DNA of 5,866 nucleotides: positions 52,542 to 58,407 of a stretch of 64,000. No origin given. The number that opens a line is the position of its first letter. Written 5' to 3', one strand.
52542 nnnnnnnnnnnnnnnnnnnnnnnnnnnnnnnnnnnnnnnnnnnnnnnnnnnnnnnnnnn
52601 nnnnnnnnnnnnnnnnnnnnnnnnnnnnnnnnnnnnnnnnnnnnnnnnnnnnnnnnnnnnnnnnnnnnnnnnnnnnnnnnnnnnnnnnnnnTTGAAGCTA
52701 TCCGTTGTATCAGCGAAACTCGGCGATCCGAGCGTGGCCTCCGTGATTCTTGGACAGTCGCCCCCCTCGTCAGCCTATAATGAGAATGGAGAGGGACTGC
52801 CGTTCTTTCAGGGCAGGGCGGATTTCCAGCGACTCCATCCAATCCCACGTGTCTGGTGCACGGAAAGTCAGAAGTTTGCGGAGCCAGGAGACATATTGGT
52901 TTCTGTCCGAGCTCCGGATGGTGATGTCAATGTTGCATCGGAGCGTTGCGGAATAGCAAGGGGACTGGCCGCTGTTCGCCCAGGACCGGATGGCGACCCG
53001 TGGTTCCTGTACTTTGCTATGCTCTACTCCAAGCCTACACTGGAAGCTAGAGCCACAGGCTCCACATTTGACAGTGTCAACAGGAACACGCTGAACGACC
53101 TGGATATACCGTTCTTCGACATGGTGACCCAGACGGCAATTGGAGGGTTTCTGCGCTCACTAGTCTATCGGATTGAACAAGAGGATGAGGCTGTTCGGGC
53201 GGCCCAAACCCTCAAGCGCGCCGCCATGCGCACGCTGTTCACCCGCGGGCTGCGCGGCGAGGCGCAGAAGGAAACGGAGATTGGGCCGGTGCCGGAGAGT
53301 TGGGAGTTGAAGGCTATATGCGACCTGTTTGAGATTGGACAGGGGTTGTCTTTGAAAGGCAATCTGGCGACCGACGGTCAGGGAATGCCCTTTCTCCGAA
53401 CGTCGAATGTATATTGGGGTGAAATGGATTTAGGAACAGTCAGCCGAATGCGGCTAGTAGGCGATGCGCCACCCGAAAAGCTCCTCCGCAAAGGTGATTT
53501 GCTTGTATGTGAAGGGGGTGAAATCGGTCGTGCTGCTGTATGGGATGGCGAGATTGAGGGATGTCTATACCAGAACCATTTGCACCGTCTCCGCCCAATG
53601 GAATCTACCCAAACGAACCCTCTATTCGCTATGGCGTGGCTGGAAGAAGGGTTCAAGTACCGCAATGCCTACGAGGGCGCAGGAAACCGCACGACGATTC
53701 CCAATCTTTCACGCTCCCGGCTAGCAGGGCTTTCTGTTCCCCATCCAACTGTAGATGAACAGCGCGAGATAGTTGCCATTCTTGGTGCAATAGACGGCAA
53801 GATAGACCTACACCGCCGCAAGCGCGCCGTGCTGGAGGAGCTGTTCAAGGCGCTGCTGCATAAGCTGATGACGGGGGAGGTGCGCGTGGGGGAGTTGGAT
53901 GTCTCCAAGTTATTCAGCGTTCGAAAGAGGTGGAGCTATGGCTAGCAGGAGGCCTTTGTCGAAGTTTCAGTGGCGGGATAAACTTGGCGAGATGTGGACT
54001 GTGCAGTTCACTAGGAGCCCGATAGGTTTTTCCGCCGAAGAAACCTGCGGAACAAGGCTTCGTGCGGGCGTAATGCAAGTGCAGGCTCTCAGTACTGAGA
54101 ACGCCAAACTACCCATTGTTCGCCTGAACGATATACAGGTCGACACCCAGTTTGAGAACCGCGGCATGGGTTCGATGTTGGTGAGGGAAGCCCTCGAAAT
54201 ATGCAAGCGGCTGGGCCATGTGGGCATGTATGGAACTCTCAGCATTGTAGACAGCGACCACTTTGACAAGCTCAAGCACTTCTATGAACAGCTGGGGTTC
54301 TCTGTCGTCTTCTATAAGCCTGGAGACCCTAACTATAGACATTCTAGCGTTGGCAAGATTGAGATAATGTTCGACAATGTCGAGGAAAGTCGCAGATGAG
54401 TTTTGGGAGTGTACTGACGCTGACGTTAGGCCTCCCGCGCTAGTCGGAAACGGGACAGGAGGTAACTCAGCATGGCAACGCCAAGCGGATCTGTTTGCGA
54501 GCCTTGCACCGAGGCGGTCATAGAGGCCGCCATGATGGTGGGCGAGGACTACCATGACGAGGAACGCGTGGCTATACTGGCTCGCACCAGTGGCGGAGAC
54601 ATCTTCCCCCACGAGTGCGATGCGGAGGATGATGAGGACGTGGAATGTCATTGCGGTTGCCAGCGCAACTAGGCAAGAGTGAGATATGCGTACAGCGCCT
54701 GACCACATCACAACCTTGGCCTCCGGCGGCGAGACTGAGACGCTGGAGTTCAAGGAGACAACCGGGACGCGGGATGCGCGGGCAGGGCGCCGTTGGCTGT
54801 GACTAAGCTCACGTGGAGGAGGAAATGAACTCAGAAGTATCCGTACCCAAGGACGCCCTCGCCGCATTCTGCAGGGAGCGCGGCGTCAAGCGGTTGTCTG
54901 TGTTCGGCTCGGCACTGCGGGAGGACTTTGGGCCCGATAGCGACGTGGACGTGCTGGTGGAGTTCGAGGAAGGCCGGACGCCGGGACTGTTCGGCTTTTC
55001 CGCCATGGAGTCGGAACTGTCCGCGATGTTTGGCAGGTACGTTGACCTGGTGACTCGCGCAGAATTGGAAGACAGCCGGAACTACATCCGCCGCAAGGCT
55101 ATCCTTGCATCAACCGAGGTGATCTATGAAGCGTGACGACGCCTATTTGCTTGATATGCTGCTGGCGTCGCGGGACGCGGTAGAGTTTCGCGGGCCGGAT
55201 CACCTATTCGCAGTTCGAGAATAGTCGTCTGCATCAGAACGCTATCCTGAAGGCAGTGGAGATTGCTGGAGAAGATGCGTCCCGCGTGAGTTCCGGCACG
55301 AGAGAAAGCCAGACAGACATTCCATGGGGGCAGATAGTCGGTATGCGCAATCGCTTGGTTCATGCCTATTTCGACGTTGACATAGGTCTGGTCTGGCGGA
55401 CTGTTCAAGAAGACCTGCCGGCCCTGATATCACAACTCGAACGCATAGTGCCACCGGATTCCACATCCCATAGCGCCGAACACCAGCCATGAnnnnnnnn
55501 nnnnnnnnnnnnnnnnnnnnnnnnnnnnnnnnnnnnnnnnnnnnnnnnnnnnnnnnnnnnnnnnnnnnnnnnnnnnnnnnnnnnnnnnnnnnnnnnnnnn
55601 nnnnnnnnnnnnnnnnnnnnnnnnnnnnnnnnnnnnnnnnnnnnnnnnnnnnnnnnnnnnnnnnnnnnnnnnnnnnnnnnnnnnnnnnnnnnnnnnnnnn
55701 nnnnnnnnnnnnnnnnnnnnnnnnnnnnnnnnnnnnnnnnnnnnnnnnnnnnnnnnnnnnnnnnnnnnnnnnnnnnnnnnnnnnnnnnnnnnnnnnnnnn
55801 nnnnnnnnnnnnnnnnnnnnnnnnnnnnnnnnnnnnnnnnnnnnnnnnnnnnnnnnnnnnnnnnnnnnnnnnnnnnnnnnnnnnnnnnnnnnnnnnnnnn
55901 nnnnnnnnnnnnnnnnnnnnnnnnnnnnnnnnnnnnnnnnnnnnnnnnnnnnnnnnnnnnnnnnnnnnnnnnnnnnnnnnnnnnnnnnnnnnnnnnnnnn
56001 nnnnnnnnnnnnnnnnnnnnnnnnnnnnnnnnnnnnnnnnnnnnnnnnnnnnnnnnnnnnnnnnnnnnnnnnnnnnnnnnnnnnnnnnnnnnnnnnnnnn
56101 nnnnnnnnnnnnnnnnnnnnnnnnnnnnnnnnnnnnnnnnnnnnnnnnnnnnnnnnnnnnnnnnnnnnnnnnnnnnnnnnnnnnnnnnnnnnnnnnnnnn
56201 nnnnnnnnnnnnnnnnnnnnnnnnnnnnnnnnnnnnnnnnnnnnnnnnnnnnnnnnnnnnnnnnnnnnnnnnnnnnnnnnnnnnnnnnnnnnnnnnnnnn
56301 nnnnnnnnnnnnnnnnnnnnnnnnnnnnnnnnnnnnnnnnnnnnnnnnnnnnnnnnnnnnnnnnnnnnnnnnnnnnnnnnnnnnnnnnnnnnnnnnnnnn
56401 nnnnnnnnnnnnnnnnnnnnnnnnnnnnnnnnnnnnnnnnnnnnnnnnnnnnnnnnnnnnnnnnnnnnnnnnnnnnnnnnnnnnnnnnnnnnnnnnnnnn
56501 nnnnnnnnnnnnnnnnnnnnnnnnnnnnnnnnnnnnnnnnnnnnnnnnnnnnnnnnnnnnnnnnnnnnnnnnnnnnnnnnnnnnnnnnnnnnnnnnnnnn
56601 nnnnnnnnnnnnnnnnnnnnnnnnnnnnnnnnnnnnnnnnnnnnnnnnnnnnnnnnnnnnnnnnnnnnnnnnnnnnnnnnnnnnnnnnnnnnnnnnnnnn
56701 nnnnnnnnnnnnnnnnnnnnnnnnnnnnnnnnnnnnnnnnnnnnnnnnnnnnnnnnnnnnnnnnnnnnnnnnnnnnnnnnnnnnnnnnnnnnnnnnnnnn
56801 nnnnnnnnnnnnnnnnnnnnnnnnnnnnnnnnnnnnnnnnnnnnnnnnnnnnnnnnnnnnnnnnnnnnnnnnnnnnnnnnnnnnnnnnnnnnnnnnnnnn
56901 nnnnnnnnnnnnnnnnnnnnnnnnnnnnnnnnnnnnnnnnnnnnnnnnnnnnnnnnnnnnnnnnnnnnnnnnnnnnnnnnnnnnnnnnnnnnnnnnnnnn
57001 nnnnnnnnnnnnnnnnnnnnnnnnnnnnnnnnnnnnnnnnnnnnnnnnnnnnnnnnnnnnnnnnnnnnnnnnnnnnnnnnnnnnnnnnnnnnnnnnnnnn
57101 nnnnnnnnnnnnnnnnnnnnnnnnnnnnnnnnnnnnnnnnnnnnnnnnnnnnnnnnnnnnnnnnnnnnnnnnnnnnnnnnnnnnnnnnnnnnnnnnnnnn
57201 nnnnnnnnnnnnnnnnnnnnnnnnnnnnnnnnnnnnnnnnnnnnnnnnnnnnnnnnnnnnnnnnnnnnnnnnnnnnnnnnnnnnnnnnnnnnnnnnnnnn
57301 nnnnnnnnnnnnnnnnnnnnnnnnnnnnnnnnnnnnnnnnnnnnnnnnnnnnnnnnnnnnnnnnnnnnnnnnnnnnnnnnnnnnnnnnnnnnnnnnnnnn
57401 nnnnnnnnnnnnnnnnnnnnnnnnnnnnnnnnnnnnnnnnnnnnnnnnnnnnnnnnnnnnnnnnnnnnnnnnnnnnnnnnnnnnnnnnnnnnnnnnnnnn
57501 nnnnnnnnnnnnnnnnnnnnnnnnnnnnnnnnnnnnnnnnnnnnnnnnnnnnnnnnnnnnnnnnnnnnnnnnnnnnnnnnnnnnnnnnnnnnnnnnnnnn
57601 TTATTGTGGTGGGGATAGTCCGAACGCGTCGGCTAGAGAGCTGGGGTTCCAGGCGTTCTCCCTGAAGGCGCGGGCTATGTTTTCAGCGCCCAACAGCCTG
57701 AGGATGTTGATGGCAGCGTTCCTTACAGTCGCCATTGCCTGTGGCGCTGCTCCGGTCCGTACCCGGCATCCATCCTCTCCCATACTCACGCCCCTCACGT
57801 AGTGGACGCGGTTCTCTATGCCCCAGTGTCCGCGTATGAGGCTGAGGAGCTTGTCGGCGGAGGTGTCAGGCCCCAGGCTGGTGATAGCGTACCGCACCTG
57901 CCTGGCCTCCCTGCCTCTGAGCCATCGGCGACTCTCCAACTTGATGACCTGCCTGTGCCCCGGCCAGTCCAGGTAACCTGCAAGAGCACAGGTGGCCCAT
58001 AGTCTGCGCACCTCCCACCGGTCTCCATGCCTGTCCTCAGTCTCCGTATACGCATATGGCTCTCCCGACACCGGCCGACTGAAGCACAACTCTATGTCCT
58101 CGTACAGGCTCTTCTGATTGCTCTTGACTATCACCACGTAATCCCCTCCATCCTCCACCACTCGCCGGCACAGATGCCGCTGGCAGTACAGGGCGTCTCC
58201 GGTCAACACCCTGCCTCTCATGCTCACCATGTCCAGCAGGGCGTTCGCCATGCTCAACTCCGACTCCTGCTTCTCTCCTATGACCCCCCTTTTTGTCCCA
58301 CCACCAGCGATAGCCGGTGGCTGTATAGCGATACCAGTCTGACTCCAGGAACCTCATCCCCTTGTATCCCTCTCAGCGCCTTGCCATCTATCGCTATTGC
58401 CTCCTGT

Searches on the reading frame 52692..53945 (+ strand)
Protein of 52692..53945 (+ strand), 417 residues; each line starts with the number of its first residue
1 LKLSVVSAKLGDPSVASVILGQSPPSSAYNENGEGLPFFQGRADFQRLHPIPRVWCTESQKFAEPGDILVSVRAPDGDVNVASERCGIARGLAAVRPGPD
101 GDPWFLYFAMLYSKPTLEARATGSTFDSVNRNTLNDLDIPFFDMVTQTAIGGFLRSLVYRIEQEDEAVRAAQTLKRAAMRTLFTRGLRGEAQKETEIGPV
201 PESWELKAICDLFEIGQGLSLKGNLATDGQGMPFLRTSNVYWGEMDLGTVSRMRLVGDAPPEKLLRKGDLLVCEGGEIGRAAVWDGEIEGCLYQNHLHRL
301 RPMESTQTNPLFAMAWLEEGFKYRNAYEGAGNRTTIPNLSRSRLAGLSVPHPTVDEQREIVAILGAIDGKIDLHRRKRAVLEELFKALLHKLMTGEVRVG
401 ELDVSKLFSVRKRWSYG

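Call 3: search_protein_families(library=pfam, proteins=[window:52692-53945:+], max_evalue=0.01)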
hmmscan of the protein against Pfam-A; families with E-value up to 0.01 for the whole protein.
window:52692-53945:+ (417 aa): 1 family
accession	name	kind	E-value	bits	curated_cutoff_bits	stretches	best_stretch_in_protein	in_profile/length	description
PF01420.25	Methylase_S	-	1.7e-22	80.8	22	2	201-383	1-168/168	Type I restriction modification DNA specificity domain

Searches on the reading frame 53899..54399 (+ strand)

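Call 3: search_protein_families(library=pfam, proteins=[window:53899-54399:+], max_evalue=0.01)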
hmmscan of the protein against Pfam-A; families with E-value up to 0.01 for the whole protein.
window:53899-54399:+ (166 aa): 4 families
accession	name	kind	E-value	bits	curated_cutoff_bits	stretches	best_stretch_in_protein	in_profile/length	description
PF13508.13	Acetyltransf_7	-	8.1e-07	29.8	27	1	57-135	16-83/84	Acetyltransferase (GNAT) domain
PF00583.31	Acetyltransf_1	-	1.5e-05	25.7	20.7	1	70-134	56-116/116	Acetyltransferase (GNAT) family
PF08445.16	FR47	-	8.3e-05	22.9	22.1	1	60-136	8-79/86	FR47-like protein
PF13673.13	Acetyltransf_10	-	0.0075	16.7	23.6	0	75-137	53-110/128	Acetyltransferase (GNAT) domain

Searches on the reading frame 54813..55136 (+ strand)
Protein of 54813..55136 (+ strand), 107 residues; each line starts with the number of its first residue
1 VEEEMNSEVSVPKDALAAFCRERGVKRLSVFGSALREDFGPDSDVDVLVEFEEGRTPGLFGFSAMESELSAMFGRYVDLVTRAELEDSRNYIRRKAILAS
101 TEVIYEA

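Call 3: search_protein_families(library=pfam, proteins=[window:54813-55136:+], max_evalue=0.01)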
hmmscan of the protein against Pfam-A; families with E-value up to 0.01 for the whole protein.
window:54813-55136:+ (107 aa): 2 families
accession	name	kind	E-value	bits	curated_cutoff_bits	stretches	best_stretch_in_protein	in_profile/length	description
PF01909.29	NTP_transf_2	-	6.3e-15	55.8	21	1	17-92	6-82/93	Nucleotidyltransferase domain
PF18765.7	Polbeta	-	1.9e-07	31.6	26.9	1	21-106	8-89/93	Polymerase beta, Nucleotidyltransferase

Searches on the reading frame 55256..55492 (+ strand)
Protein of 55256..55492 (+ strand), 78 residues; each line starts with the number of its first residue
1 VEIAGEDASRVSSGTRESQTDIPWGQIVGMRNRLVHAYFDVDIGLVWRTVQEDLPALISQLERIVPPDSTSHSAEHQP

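Call 3: search_protein_families(library=pfam, proteins=[window:55256-55492:+], max_evalue=0.01)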
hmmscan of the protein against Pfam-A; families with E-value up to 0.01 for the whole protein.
window:55256-55492:+ (78 aa): 1 family
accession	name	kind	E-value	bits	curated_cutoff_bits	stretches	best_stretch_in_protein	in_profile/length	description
PF01934.22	HepT-like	-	2.1e-17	63.3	23.5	1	3-64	36-120/120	Ribonuclease HepT-like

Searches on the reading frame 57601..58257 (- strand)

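Call 28: search_protein_families(library=pfam, proteins=[window:57601-58257:-], max_evalue=0.001)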
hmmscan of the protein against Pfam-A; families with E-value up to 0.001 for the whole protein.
window:57601-58257:- (218 aa): 1 family
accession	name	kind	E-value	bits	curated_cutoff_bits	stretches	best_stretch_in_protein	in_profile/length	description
PF01609.27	DDE_Tnp_1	-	7.5e-11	42.6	23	1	4-185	65-200/200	Transposase DDE domain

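Call 56: search_protein_families(library=ncbifam, proteins=[window:57601-58257:-], max_evalue=0.001)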
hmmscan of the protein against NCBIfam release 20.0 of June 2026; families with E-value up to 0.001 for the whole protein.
window:57601-58257:- (218 aa): 2 families
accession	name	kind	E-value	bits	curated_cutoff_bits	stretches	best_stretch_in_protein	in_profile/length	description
NF033564.0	transpos_ISAs1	equivalog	1.2e-42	146.2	70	1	3-186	126-314/314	ISAs1 family transposase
NF033540.2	transpos_IS701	equivalog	9.4e-07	28.4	150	1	3-183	171-356/363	IS701 family transposase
